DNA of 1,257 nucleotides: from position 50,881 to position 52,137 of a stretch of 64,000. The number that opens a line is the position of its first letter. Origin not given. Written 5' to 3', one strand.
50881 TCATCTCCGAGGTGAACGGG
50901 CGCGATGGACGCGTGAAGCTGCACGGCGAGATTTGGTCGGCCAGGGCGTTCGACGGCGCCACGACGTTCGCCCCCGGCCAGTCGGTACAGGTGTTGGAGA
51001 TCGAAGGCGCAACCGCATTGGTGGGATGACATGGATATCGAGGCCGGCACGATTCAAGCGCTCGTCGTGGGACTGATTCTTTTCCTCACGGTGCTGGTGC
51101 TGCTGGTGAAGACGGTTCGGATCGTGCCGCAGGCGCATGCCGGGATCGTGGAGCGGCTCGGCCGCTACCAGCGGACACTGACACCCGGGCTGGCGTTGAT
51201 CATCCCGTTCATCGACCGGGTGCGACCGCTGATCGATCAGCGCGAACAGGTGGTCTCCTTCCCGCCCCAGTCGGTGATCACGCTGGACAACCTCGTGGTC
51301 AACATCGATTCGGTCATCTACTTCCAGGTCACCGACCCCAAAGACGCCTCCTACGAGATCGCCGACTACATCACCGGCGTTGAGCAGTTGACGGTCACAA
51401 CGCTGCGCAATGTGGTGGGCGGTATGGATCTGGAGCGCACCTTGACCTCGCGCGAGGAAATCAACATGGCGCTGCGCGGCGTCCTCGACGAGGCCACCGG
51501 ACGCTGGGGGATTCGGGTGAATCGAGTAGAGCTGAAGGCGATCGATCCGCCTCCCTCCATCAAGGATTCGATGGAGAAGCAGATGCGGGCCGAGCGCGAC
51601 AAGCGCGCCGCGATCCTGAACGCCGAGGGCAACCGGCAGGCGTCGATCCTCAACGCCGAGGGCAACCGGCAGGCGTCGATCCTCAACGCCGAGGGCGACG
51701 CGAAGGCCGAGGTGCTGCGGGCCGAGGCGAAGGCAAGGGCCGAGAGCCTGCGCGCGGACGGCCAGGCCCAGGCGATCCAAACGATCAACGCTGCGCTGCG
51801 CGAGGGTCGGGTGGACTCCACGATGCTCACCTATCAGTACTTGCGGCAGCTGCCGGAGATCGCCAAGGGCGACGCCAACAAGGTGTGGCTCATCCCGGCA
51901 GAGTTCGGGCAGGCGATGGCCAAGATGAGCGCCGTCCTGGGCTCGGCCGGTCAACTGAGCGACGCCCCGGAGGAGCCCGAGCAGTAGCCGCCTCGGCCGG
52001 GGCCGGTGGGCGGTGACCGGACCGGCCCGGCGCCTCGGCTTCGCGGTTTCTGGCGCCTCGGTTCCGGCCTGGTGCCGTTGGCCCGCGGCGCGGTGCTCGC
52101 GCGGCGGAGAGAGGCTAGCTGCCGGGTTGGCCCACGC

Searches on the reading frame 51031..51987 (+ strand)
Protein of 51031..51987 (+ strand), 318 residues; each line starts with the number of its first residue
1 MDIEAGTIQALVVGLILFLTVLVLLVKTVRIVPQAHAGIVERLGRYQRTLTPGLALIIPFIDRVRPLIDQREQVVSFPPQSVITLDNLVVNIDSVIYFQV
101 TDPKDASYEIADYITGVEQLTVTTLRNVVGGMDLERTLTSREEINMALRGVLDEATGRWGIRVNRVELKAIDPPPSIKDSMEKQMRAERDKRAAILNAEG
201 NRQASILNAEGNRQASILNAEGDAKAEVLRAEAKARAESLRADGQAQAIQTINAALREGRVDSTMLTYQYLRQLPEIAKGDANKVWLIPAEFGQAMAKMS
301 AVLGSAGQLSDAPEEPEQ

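Call 10: find_encoding_contigs(protein=window:51031-51987:+, flank=3000, max_places=6)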
Protein window:51031-51987:+ (318 aa): no gene with exactly this product is on record in the collection.

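Call 14: search_protein_families(library=pfam, proteins=[window:51031-51987:+], max_evalue=0.01)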
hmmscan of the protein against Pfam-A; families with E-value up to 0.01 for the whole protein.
window:51031-51987:+ (318 aa): 1 family
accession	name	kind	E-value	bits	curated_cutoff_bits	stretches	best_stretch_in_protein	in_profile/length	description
PF01145.31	Band_7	-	2.8e-42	145.2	23.6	1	31-201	2-175/176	SPFH domain / Band 7 family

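Call 16: find_homologous_proteins(query=window:51031-51987:+, max_evalue=1e-40)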
Query window:51031-51987:+ (318 aa): 8000 proteins with E <= 1e-40 among 8000 candidates; the best 120 are listed.
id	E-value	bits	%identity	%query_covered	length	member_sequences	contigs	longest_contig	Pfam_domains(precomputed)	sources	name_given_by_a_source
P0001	6.1e-197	671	100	100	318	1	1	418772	PF01145.32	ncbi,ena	-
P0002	2.3e-183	626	93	100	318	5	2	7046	PF01145.32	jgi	jgi:regulator of protease activity HflC (stomatin/prohibitin superfamily)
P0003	6.1e-183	625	92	100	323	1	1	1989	PF01145.32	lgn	-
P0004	3.4e-180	616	91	100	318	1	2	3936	PF01145.32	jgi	jgi:regulator of protease activity HflC (stomatin/prohibitin superfamily)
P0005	7.2e-180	615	92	99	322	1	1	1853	PF01145.32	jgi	jgi:regulator of protease activity HflC (stomatin/prohibitin superfamily)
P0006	1.0e-167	575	88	96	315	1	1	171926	PF01145.32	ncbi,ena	-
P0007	6.2e-167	572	88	95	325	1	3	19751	PF01145.32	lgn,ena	-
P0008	1.3e-165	568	86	97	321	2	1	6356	PF01145.32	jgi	-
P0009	6.8e-160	549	82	98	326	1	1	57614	PF01145.32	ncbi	-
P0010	2.0e-157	541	82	96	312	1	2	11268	PF01145.32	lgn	-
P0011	1.1e-155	535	83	93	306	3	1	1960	PF01145.32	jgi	jgi:regulator of protease activity HflC (stomatin/prohibitin superfamily)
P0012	6.7e-152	523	81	90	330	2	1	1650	PF01145.32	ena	-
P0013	2.2e-151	521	83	87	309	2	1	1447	PF01145.32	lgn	-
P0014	1.4e-150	519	81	94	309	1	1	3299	PF01145.32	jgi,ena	-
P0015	1.1e-149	516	80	93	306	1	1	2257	PF01145.32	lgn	-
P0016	4.5e-148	510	77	97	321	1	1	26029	PF01145.32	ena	-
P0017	8.5e-145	500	76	97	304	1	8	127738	PF01145.32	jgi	jgi:regulator of protease activity HflC (stomatin/prohibitin superfamily)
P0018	1.1e-143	496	77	90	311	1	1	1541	PF01145.32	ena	-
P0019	1.9e-140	485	76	92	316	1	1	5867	PF01145.32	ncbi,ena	-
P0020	4.4e-140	484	73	96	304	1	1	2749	PF01145.32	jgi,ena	jgi:regulator of protease activity HflC (stomatin/prohibitin superfamily)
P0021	1.2e-139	483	75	91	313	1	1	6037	PF01145.32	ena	-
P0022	1.1e-137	476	75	92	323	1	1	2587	PF01145.32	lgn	-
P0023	2.4e-136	472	73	94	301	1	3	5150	PF01145.32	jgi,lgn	-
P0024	2.2e-134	466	71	96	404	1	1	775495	PF01145.32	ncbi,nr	nr:SPFH domain-containing protein [Phytoactinopolyspora endophytica]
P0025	1.4e-133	463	69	99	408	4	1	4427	PF01145.32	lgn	-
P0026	2.7e-133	462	69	96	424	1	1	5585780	PF01145.32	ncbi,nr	nr:SPFH domain-containing protein [Jiangella gansuensis]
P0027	2.7e-133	462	70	96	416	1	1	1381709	PF01145.32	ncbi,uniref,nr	ncbi:SPFH domain-containing protein [Phytoactinopolyspora mesophila]|uniref:SPFH/Band 7/PHB domain p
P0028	3.6e-133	461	69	96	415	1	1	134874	PF01145.32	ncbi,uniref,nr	ncbi:SPFH/Band 7/PHB domain protein [Jiangella asiatica]|uniref:SPFH/Band 7/PHB domain protein n=1 T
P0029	3.7e-133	461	70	96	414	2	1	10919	PF01145.32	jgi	jgi:regulator of protease activity HflC (stomatin/prohibitin superfamily)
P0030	5.7e-133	461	71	91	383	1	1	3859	PF01145.32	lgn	-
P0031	5.9e-133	461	69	98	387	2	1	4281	PF01145.32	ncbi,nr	ncbi:MAG TPA: SPFH domain-containing protein [Jiangellaceae bacterium]|nr:SPFH domain-containing pro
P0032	9.6e-133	460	70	96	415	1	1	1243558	PF01145.32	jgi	jgi:regulator of protease activity HflC (stomatin/prohibitin superfamily)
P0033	1.1e-132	460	70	96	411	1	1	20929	PF01145.32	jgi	jgi:regulator of protease activity HflC (stomatin/prohibitin superfamily)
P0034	1.5e-132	460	70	96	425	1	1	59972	PF01145.32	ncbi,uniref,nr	ncbi:SPFH/Band 7/PHB domain protein [Jiangella aurantiaca]|uniref:SPFH/Band 7/PHB domain protein n=1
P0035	1.5e-132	459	70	96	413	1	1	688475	PF01145.32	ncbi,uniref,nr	ncbi:SPFH/Band 7/PHB domain protein [Phytoactinopolyspora alkaliphila]|uniref:SPFH/Band 7/PHB domain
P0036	2.2e-132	459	70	96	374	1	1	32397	PF01145.32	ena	-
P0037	3.0e-132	459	70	96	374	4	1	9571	PF01145.32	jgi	jgi:regulator of protease activity HflC (stomatin/prohibitin superfamily)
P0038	3.2e-132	458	70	96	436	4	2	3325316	PF01145.32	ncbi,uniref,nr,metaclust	ncbi:Regulator of protease activity HflC, stomatin/prohibitin superfamily [Jiangella alba]|uniref:Re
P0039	3.3e-132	458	70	96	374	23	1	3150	PF01145.32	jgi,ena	jgi:regulator of protease activity HflC (stomatin/prohibitin superfamily)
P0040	4.3e-132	458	69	94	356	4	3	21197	PF01145.32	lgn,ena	-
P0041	5.1e-132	458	70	96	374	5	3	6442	PF01145.32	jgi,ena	jgi:regulator of protease activity HflC (stomatin/prohibitin superfamily)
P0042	5.8e-132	458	70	96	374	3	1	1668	PF01145.32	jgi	jgi:regulator of protease activity HflC (stomatin/prohibitin superfamily)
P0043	6.4e-132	457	71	93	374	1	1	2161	PF01145.32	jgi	jgi:regulator of protease activity HflC (stomatin/prohibitin superfamily)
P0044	6.4e-132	457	68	99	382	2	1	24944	PF01145.32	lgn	-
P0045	6.6e-132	457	73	88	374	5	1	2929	PF01145.32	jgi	jgi:regulator of protease activity HflC (stomatin/prohibitin superfamily)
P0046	6.8e-132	457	70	96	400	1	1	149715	PF01145.32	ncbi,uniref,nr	ncbi:SPFH domain-containing protein [Phytoactinopolyspora limicola]|uniref:SPFH domain-containing pr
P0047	7.0e-132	457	71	93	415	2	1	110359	PF01145.32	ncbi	-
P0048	7.2e-132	457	68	97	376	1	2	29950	PF01145.32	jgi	jgi:regulator of protease activity HflC (stomatin/prohibitin superfamily)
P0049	7.7e-132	457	70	96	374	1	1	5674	PF01145.32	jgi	jgi:regulator of protease activity HflC (stomatin/prohibitin superfamily)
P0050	7.9e-132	457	69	96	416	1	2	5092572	PF01145.32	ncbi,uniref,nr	ncbi:SPFH/Band 7/PHB domain protein [Actinobacteria bacterium YIM 96077]|uniref:SPFH/Band 7/PHB doma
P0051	1.0e-131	457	70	96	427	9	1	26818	PF01145.32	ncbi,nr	nr:SPFH domain-containing protein [Jiangella muralis]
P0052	1.1e-131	457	71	93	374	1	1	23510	PF01145.32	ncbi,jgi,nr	ncbi:MAG TPA: SPFH domain-containing protein [Jiangellaceae bacterium]|jgi:regulator of protease act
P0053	1.3e-131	456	72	88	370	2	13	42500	PF01145.32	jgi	jgi:regulator of protease activity HflC (stomatin/prohibitin superfamily)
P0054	1.4e-131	456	70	96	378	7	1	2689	PF01145.32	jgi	jgi:regulator of protease activity HflC (stomatin/prohibitin superfamily)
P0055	1.4e-131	456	69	91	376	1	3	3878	PF01145.32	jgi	jgi:regulator of protease activity HflC (stomatin/prohibitin superfamily)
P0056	1.9e-131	456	72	89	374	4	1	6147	PF01145.32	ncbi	ncbi:MAG TPA: SPFH domain-containing protein [Jiangellaceae bacterium]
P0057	2.1e-131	456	70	93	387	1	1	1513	PF01145.32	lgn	-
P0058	2.1e-131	456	71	90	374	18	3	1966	PF01145.32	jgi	jgi:regulator of protease activity HflC (stomatin/prohibitin superfamily)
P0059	2.1e-131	456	70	90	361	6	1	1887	PF01145.32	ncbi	-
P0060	2.3e-131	456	72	88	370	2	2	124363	PF01145.32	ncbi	-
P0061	2.4e-131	456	68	99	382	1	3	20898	PF01145.32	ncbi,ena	ncbi:MAG TPA: SPFH domain-containing protein [Jiangellaceae bacterium]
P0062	2.5e-131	455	69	91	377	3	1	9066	PF01145.32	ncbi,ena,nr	ncbi:MAG TPA: SPFH domain-containing protein [Jiangellaceae bacterium]|nr:SPFH domain-containing pro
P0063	3.3e-131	455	69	91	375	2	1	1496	PF01145.32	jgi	jgi:regulator of protease activity HflC (stomatin/prohibitin superfamily)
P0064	3.5e-131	455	70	96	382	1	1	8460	PF01145.32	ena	-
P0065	3.9e-131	455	72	89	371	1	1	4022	PF01145.32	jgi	jgi:regulator of protease activity HflC (stomatin/prohibitin superfamily)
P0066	3.9e-131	455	70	96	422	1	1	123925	PF01145.32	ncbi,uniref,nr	ncbi:SPFH domain-containing protein [Jiangella anatolica]|uniref:Band 7 domain-containing protein n=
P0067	4.0e-131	455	72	88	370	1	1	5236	PF01145.32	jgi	jgi:regulator of protease activity HflC (stomatin/prohibitin superfamily)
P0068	4.7e-131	455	71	90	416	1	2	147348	PF01145.32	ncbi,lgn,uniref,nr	ncbi:SPFH domain-containing protein [Haloactinopolyspora alba]|uniref:SPFH domain-containing protein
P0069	5.4e-131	454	69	91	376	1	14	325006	PF01145.32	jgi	jgi:regulator of protease activity HflC (stomatin/prohibitin superfamily)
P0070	6.2e-131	454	70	96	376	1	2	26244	PF01145.32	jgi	jgi:regulator of protease activity HflC (stomatin/prohibitin superfamily)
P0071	6.8e-131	454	69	97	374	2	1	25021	PF01145.32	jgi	jgi:regulator of protease activity HflC (stomatin/prohibitin superfamily)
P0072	7.6e-131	454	73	84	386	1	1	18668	PF01145.32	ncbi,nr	ncbi:MAG: SPFH/Band 7/PHB domain protein [Jiangellaceae bacterium]|nr:SPFH/Band 7/PHB domain protein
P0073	8.3e-131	454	70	89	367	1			PF01145.32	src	-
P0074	9.9e-131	454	70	97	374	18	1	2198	PF01145.32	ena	-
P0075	1.1e-130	453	69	91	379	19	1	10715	PF01145.32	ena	-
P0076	1.1e-130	453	70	91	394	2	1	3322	PF01145.32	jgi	jgi:regulator of protease activity HflC (stomatin/prohibitin superfamily)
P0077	1.1e-130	453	69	91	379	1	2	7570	PF01145.32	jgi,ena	jgi:regulator of protease activity HflC (stomatin/prohibitin superfamily)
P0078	1.1e-130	453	70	91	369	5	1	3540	PF01145.32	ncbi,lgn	ncbi:MAG: SPFH domain-containing protein [Actinomycetota bacterium]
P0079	1.6e-130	453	69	90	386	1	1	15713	PF01145.32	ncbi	-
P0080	1.7e-130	453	71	92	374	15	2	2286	PF01145.32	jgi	-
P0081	1.9e-130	453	69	91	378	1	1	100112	PF01145.32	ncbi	ncbi:MAG TPA: SPFH domain-containing protein [Jiangellaceae bacterium]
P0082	2.2e-130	452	69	97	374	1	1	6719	PF01145.32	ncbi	ncbi:MAG: SPFH domain-containing protein [Jiangellaceae bacterium]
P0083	2.5e-130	452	69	96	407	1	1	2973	PF01145.32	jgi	jgi:regulator of protease activity HflC (stomatin/prohibitin superfamily)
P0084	2.8e-130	452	70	89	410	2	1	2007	PF01145.32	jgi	-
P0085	3.2e-130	452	68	94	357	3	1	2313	PF01145.32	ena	-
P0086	3.7e-130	452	72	87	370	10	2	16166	PF01145.32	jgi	jgi:regulator of protease activity HflC (stomatin/prohibitin superfamily)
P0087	3.8e-130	452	71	89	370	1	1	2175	PF01145.32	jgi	-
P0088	4.7e-130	451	71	93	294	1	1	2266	PF01145.32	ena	-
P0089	5.5e-130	451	69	98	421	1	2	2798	PF01145.32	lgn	-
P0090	6.2e-130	451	69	91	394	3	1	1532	PF01145.32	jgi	jgi:regulator of protease activity HflC (stomatin/prohibitin superfamily)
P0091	8.1e-130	451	68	98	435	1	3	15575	PF01145.32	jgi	-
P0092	1.1e-129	450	69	92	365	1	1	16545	PF01145.32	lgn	-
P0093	1.1e-129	450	71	88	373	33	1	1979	PF01145.32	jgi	jgi:regulator of protease activity HflC (stomatin/prohibitin superfamily)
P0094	1.2e-129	450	69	91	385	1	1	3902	PF01145.32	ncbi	-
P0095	1.6e-129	450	71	88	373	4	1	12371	PF01145.32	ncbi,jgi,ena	-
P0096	1.8e-129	449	68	94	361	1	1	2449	PF01145.32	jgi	jgi:regulator of protease activity HflC (stomatin/prohibitin superfamily)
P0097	1.9e-129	449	69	91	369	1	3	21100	PF01145.32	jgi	jgi:regulator of protease activity HflC (stomatin/prohibitin superfamily)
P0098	2.3e-129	449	71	89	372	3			PF01145.32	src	-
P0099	2.4e-129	449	66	98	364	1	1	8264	PF01145.32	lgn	-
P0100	2.4e-129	449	86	77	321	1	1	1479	PF01145.32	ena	-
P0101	2.6e-129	449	71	88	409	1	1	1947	PF01145.32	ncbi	-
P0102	2.9e-129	449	70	92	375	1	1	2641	PF01145.32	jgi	jgi:regulator of protease activity HflC (stomatin/prohibitin superfamily)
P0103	3.0e-129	449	71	88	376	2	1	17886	PF01145.32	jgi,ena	-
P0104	3.2e-129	449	68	92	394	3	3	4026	PF01145.32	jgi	jgi:regulator of protease activity HflC (stomatin/prohibitin superfamily)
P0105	4.2e-129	448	69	90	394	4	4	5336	PF01145.32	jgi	jgi:regulator of protease activity HflC (stomatin/prohibitin superfamily)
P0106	4.9e-129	448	67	94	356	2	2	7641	PF01145.32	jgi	jgi:regulator of protease activity HflC (stomatin/prohibitin superfamily)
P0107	6.3e-129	448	70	90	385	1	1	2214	PF01145.32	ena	-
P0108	6.8e-129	447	67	96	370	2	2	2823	PF01145.32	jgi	jgi:regulator of protease activity HflC (stomatin/prohibitin superfamily)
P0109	6.9e-129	447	71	91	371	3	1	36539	PF01145.32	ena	-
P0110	9.1e-129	447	67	96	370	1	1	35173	PF01145.32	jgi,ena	-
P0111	1.0e-128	447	71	91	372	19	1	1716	PF01145.32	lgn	-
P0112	1.1e-128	447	68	93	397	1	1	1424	PF01145.32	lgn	-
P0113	1.4e-128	447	72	90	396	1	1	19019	PF01145.32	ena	-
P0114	1.8e-128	446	67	94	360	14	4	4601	PF01145.32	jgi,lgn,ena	-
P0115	2.3e-128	446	69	92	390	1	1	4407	PF01145.32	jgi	jgi:regulator of protease activity HflC (stomatin/prohibitin superfamily)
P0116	2.5e-128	446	70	90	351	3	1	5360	PF01145.32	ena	-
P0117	2.9e-128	445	71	87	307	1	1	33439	PF01145.32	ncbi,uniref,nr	ncbi:SPFH domain-containing protein [Nonomuraea diastatica]|uniref:SPFH domain-containing protein n=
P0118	3.3e-128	445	71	87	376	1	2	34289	PF01145.32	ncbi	ncbi:MAG: SPFH domain-containing protein [Jiangellaceae bacterium]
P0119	3.5e-128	445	66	100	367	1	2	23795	PF01145.32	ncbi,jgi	jgi:regulator of protease activity HflC (stomatin/prohibitin superfamily)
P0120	3.9e-128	445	65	99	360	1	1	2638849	PF01145.32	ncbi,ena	-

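Call 17: find_encoding_contigs(protein=P0001, flank=10000, max_places=4)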
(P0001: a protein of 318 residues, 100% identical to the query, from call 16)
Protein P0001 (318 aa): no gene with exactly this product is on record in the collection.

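Call 18: find_encoding_contigs(protein=P0006, flank=10000, max_places=4)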
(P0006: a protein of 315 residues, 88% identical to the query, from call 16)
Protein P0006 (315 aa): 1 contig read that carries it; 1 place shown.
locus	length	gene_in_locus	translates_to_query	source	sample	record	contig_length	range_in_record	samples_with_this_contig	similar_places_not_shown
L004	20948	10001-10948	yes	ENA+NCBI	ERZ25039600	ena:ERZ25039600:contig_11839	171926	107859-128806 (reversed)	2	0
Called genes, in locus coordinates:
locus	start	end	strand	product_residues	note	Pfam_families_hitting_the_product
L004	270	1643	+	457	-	PF00664:ABC_membrane, PF00005:ABC_tran, PF02463:SMC_N (faint)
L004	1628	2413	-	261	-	PF02104:SURF1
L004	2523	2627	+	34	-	-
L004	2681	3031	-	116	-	PF11298:DUF3099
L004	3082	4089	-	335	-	PF19289:PmbA_TldD_3rd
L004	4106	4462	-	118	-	-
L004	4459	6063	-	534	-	PF01523:PmbA_TldD_1st, PF19289:PmbA_TldD_3rd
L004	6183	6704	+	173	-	PF00300:His_Phos_1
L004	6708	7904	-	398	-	PF13740:ACT_6, PF21086:ACT_PSP_2, PF00702:Hydrolase, PF12710:HAD, PF08282:Hydrolase_3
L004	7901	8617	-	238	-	PF27075:Rv1486c_N, PF27076:Rv1486c_C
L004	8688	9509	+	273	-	PF00005:ABC_tran, PF13304:AAA_21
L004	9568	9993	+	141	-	PF01957:NfeD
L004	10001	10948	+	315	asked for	PF01145:Band_7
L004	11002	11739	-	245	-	PF01370:Epimerase (weak), PF04321:RmlD_sub_bind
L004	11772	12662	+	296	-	PF00588:SpoU_methylase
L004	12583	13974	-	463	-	PF03222:Trp_Tyr_perm (weak), PF00324:AA_permease, PF13520:AA_permease_2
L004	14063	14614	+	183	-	PF16262:DUF4916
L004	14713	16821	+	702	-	PF13500:AAA_26, PF07085:DRTGG, PF01515:PTA_PTB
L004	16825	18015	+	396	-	PF00871:Acetate_kinase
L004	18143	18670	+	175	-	-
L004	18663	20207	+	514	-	PF13367:PrsW-protease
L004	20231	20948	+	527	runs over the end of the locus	PF00919:UPF0004, PF04055:Radical_SAM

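Call 19: find_encoding_contigs(protein=P0002, flank=6000, max_places=4)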
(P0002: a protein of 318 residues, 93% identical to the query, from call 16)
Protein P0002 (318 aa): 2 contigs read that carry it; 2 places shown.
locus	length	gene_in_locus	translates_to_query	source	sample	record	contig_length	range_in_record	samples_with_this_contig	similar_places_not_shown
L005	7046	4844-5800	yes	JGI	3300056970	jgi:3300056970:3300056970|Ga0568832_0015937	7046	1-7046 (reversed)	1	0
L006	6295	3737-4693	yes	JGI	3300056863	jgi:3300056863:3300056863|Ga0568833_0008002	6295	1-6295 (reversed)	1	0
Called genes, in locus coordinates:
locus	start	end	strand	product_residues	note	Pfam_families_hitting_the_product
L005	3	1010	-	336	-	?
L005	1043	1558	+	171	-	PF00300:His_Phos_1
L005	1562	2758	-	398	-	PF13740:ACT_6, PF21086:ACT_PSP_2, PF00702:Hydrolase, PF12710:HAD, PF08282:Hydrolase_3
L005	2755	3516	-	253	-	PF27075:Rv1486c_N, PF27076:Rv1486c_C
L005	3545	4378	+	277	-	PF00005:ABC_tran, PF13304:AAA_21 (weak)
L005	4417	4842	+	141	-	PF01957:NfeD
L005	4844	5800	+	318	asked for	PF01145:Band_7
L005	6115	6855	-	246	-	PF01370:Epimerase, PF04321:RmlD_sub_bind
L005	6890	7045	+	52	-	?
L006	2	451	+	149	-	?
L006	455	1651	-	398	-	PF13740:ACT_6, PF21086:ACT_PSP_2, PF00702:Hydrolase, PF12710:HAD, PF08282:Hydrolase_3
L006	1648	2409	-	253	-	PF27075:Rv1486c_N, PF27076:Rv1486c_C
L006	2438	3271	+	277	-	PF00005:ABC_tran, PF13304:AAA_21 (weak)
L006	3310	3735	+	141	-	PF01957:NfeD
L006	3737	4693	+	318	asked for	PF01145:Band_7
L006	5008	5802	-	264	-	PF01370:Epimerase, PF04321:RmlD_sub_bind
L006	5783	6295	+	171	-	?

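Call 20: find_encoding_contigs(protein=P0007, flank=6000, max_places=4)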
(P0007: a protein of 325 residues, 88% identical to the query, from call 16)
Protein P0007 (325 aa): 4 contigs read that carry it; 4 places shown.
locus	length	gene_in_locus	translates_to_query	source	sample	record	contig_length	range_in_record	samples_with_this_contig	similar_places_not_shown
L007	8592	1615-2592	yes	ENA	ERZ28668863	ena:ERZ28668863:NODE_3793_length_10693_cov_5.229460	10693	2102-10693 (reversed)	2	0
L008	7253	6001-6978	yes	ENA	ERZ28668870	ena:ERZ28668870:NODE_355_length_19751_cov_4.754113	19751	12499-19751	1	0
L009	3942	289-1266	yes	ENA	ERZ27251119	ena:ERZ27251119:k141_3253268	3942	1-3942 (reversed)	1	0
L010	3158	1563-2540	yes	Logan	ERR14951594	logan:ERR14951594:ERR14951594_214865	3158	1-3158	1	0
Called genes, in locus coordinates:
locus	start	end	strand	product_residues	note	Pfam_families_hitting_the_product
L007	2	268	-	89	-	?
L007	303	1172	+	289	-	PF00005:ABC_tran, PF13304:AAA_21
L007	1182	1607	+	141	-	PF01957:NfeD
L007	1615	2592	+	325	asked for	PF01145:Band_7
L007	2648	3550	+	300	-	PF00588:SpoU_methylase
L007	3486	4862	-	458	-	PF00324:AA_permease, PF13520:AA_permease_2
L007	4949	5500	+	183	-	PF16262:DUF4916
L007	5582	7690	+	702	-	PF13500:AAA_26, PF07085:DRTGG, PF01515:PTA_PTB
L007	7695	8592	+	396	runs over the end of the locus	PF00871:Acetate_kinase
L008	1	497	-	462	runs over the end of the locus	PF19289:PmbA_TldD_3rd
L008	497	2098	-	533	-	PF01523:PmbA_TldD_1st, PF19289:PmbA_TldD_3rd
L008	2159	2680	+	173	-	PF00300:His_Phos_1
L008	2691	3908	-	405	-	-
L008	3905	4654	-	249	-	PF27075:Rv1486c_N, PF27076:Rv1486c_C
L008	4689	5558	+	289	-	PF00005:ABC_tran, PF13304:AAA_21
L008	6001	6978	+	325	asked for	PF01145:Band_7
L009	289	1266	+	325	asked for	PF01145:Band_7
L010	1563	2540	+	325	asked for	PF01145:Band_7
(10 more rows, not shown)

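Call 21: find_encoding_contigs(protein=P0004, flank=6000, max_places=4)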
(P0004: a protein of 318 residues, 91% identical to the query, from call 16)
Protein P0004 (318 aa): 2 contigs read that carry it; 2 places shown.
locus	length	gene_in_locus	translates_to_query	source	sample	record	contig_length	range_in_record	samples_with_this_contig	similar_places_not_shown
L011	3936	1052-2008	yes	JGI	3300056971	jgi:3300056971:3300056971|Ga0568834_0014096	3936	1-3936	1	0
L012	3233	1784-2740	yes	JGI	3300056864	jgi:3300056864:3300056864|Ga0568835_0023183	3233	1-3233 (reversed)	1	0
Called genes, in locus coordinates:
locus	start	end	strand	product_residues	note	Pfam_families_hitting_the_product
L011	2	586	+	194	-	?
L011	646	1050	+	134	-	PF01957:NfeD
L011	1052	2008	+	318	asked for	PF01145:Band_7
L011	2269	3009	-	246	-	PF01370:Epimerase, PF04321:RmlD_sub_bind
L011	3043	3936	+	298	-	?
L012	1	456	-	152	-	?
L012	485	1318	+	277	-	PF00005:ABC_tran, PF13304:AAA_21 (faint)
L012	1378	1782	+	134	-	PF01957:NfeD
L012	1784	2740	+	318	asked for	PF01145:Band_7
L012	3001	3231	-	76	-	?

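Call 63: find_encoding_contigs(protein=P0009, flank=10000, max_places=2)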
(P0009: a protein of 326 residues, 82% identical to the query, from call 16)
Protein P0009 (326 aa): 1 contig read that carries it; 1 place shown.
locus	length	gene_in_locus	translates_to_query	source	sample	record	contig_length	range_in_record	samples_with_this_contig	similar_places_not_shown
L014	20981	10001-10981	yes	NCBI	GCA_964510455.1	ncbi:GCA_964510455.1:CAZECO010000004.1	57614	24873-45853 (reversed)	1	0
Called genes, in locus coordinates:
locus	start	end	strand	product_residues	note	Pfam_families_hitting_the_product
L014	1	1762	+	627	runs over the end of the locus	PF00664:ABC_membrane, PF00005:ABC_tran, PF02463:SMC_N (faint)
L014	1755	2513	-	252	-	PF02104:SURF1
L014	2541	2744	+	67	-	-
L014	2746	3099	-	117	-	PF11298:DUF3099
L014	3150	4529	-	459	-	PF19289:PmbA_TldD_3rd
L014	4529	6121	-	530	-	PF01523:PmbA_TldD_1st, PF19289:PmbA_TldD_3rd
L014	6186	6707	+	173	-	PF00300:His_Phos_1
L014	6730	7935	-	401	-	PF13740:ACT_6, PF21086:ACT_PSP_2, PF00702:Hydrolase, PF12710:HAD, PF08282:Hydrolase_3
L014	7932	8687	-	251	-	PF27075:Rv1486c_N, PF27076:Rv1486c_C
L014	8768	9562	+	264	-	PF00005:ABC_tran, PF13304:AAA_21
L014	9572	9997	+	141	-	PF01957:NfeD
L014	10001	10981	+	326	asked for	PF01145:Band_7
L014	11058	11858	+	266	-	PF00588:SpoU_methylase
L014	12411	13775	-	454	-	PF00324:AA_permease, PF13520:AA_permease_2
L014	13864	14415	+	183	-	PF16262:DUF4916, PF00293:NUDIX (weak)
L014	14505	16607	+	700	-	PF13500:AAA_26, PF07085:DRTGG, PF01515:PTA_PTB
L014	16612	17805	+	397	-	PF00871:Acetate_kinase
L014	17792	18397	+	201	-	-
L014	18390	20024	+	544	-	PF13367:PrsW-protease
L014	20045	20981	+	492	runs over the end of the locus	PF00919:UPF0004, PF04055:Radical_SAM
